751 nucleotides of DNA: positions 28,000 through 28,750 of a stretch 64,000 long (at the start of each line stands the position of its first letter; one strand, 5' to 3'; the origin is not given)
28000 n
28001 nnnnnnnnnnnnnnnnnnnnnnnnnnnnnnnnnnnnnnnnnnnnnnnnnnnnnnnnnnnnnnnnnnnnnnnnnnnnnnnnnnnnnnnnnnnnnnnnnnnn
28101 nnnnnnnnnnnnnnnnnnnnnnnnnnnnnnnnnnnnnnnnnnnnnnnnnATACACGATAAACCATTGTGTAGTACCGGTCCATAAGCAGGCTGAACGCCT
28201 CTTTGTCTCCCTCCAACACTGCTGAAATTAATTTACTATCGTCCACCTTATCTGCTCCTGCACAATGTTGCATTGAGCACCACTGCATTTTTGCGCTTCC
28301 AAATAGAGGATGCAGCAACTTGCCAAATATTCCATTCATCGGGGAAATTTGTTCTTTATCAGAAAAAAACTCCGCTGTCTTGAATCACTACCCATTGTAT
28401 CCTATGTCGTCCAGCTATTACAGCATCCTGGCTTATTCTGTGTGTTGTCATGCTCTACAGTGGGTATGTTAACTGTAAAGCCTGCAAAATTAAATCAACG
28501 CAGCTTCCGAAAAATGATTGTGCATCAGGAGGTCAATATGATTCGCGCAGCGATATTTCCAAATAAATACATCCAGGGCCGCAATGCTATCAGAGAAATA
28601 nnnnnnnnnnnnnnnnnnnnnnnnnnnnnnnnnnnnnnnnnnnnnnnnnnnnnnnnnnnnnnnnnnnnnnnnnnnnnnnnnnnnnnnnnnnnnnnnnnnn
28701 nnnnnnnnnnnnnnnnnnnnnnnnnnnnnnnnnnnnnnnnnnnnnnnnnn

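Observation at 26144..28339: ECF sigma factor with a ~500-aa C-terminal extension that includes HEAT/PBS-lyase repeats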

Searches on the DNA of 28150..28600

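Call 85: search_rna_families(source=window, start=28150, end=28600, threshold=evalue, max_evalue=1)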
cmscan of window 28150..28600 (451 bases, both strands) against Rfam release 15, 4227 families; matches with E-value up to 1: 0.
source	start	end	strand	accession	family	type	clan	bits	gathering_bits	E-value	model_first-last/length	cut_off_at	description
